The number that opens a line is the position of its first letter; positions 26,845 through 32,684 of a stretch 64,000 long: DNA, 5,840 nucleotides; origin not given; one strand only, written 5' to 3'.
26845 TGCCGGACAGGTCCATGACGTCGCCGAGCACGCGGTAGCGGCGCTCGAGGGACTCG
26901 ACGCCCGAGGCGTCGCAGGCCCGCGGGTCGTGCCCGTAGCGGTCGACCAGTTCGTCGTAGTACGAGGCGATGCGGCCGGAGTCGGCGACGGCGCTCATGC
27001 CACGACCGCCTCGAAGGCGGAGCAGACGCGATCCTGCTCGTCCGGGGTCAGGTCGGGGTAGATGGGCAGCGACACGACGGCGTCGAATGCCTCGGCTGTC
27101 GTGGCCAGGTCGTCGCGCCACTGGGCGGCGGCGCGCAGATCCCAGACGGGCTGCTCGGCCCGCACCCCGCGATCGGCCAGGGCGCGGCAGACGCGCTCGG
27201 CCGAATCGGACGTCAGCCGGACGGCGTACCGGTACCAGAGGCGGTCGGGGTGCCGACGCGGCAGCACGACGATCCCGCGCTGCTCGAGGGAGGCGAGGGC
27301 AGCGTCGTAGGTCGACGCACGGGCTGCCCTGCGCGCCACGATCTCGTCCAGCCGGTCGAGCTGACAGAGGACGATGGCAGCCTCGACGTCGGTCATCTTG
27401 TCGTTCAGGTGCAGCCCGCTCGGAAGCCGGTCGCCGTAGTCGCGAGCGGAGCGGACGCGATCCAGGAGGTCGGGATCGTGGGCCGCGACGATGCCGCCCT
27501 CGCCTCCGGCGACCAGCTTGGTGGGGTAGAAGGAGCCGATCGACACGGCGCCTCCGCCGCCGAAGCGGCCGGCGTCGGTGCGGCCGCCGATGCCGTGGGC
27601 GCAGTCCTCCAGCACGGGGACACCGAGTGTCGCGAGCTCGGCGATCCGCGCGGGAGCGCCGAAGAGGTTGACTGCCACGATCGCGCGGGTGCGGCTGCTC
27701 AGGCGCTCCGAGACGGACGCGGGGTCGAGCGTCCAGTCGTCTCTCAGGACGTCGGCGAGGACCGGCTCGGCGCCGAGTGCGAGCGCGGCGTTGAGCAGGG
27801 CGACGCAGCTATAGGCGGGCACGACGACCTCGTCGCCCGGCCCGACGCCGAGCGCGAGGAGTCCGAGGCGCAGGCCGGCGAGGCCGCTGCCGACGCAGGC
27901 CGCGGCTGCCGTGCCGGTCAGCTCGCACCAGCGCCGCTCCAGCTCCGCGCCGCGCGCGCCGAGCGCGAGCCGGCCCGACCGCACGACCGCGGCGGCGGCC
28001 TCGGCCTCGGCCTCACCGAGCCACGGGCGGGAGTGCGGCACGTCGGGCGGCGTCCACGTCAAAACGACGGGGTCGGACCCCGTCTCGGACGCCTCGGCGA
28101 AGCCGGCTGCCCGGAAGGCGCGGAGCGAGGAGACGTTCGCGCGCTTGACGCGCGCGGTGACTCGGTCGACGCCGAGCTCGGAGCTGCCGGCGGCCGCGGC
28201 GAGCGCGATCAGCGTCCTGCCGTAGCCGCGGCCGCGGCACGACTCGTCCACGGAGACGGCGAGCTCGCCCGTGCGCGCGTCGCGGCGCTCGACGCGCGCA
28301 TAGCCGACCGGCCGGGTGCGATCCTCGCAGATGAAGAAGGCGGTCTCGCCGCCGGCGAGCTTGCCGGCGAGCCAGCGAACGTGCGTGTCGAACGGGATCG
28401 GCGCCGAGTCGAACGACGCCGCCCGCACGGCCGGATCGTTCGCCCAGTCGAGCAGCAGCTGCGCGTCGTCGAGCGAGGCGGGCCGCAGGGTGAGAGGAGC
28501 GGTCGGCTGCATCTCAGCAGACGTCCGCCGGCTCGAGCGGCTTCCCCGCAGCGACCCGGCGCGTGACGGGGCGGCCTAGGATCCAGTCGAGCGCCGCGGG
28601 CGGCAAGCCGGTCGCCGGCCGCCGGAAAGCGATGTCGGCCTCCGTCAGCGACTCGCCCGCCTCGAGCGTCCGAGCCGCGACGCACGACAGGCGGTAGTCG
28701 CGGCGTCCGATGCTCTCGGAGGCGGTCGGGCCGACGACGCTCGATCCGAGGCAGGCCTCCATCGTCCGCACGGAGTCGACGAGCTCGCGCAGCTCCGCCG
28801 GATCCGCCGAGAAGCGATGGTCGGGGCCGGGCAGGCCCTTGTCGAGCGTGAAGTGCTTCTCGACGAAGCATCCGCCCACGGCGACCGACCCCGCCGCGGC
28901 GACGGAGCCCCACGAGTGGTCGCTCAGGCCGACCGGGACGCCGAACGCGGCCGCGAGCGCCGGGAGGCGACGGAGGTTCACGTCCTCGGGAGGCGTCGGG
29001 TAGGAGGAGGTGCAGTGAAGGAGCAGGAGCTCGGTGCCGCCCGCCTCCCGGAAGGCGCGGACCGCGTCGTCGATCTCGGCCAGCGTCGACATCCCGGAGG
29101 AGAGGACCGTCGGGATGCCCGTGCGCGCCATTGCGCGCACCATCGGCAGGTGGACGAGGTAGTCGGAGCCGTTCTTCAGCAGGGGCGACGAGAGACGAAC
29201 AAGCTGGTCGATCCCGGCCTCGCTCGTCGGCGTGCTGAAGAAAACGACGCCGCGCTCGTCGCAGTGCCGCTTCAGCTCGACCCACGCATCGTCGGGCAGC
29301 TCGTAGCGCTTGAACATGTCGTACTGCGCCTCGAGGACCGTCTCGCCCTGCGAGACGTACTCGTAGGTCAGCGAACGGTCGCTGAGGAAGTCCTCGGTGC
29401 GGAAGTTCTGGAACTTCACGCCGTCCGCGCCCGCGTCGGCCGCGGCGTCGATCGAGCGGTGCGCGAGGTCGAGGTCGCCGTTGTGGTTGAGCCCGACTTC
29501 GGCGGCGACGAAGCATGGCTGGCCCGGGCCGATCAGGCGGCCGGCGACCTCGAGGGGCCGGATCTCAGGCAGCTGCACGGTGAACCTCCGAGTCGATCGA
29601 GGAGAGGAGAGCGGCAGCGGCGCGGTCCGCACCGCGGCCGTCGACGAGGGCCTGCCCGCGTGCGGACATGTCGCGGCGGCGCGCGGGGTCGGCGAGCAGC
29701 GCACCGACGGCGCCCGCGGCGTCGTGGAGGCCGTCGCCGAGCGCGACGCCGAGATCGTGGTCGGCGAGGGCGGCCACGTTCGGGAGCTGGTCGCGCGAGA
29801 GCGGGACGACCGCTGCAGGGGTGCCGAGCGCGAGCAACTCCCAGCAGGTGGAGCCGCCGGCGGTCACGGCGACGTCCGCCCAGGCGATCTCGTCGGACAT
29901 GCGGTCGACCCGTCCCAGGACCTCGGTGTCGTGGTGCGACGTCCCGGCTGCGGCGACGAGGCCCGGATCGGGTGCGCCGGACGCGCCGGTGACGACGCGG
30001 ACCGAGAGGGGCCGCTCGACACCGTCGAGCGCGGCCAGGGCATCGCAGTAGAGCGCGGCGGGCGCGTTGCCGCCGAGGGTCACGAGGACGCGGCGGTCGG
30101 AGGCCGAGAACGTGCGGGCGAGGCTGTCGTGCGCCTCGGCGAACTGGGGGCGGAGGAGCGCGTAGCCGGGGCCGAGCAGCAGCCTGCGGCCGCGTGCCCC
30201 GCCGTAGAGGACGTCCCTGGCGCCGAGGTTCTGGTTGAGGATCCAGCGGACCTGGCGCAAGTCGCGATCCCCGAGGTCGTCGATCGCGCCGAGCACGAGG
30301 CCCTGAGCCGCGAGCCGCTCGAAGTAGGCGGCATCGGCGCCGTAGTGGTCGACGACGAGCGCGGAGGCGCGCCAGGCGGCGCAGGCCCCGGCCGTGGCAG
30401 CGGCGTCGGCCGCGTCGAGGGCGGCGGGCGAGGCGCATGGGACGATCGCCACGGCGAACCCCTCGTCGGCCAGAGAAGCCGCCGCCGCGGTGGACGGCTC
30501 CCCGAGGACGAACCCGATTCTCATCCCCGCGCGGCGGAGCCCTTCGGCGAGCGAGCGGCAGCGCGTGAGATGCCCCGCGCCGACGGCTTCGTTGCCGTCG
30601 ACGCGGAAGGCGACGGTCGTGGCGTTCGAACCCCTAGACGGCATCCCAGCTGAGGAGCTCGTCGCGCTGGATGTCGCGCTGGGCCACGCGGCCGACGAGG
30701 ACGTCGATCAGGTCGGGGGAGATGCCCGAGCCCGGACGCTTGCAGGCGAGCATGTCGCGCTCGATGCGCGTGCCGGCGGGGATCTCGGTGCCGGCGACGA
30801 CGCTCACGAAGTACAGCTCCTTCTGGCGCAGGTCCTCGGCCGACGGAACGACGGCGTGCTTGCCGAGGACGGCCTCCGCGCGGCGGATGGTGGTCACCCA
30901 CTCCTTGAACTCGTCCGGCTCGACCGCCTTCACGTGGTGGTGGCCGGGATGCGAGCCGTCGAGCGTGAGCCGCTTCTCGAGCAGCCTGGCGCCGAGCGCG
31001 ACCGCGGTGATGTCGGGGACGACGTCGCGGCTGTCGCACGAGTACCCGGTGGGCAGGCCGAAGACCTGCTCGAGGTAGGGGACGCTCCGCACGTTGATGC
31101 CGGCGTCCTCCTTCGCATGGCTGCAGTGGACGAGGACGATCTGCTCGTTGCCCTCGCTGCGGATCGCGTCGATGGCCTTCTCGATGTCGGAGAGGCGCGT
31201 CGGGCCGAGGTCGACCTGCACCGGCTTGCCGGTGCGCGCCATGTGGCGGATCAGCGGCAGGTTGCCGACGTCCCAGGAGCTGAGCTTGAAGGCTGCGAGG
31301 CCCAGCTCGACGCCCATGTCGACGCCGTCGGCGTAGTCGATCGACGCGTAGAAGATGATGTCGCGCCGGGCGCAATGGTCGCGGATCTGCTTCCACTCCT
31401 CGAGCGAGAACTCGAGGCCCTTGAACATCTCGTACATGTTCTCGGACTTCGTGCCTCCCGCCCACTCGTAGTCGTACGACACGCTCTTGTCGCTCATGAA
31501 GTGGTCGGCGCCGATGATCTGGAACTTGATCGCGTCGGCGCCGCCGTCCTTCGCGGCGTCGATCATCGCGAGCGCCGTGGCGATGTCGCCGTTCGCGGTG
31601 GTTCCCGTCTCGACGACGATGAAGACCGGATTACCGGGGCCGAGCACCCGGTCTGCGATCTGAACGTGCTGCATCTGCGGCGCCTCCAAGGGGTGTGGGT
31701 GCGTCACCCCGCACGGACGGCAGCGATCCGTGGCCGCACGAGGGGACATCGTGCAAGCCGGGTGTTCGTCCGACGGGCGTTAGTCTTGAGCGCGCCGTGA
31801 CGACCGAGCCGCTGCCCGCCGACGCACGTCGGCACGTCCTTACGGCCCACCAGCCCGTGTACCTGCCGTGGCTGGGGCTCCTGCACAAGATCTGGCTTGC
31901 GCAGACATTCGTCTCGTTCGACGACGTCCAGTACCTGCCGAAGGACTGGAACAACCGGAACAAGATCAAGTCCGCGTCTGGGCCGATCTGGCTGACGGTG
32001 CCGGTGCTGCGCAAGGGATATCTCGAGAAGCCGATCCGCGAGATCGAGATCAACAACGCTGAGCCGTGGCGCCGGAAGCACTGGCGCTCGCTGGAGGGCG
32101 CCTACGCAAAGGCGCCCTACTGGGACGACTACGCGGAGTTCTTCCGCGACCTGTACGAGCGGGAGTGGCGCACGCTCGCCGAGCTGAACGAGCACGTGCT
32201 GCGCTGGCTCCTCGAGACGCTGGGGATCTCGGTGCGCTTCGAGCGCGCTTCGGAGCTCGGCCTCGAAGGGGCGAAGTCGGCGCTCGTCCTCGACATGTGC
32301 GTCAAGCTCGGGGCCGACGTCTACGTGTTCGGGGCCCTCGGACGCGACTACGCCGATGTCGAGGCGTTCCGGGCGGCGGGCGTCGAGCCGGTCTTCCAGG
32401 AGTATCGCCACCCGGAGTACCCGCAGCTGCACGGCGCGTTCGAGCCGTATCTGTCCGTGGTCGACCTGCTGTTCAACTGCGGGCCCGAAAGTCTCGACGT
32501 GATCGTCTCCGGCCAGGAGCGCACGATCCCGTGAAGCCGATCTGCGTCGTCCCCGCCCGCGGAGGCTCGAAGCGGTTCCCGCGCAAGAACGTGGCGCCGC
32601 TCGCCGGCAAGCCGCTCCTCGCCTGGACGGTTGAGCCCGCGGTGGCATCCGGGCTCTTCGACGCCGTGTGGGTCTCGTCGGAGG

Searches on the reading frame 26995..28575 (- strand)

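Call 72: search_protein_families(library=pfam, proteins=[window:26995-28575:-], max_evalue=0.0001)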
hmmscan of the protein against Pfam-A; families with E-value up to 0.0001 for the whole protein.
window:26995-28575:- (526 aa): 6 families
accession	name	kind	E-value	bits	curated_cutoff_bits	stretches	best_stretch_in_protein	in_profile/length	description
PF01041.23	DegT_DnrJ_EryC1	-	3.7e-74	250.6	19.8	1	187-521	4-359/360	DegT/DnrJ/EryC1/StrS aminotransferase family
PF13302.13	Acetyltransf_3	-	2.7e-16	60.9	25.4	1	28-159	2-137/138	Acetyltransferase (GNAT) domain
PF00583.31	Acetyltransf_1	-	8.8e-12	45.8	20.7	1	75-159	30-116/116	Acetyltransferase (GNAT) family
PF13508.13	Acetyltransf_7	-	6.8e-09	36.4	27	1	78-159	3-82/84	Acetyltransferase (GNAT) domain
PF13673.13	Acetyltransf_10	-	2.6e-06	27.9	23.6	1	72-164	25-112/128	Acetyltransferase (GNAT) domain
PF13523.12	Acetyltransf_8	-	1e-05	25.6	27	1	36-164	4-142/145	Acetyltransferase (GNAT) domain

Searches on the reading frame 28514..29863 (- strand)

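Call 72: search_protein_families(library=pfam, proteins=[window:28514-29863:-], max_evalue=0.0001)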
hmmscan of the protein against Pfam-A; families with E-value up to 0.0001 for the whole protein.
window:28514-29863:- (449 aa): 2 families
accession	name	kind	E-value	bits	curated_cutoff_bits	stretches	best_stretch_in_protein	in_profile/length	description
PF03102.20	NeuB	-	3.1e-78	263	22.1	1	138-375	2-239/241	NeuB family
PF08666.17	SAF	-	4.2e-09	37.3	21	1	395-448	5-62/63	SAF domain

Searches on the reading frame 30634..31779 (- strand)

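Call 72: search_protein_families(library=pfam, proteins=[window:30634-31779:-], max_evalue=0.0001)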
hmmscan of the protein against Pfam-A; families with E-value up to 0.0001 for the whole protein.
window:30634-31779:- (381 aa): 2 families
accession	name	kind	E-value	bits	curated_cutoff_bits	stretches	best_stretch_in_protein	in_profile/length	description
PF03102.20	NeuB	-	2.2e-53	181.6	22.1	1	72-308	1-239/241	NeuB family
PF08666.17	SAF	-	1.1e-11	45.5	21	1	326-380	3-61/63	SAF domain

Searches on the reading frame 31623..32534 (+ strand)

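Call 72: search_protein_families(library=pfam, proteins=[window:31623-32534:+], max_evalue=0.0001)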
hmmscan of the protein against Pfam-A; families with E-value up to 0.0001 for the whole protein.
window:31623-32534:+ (303 aa): 1 family
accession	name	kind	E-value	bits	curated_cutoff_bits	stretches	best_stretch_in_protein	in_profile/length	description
PF08889.16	WbqC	-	7.2e-78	261.8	21.3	1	77-292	1-217/218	WbqC-like protein family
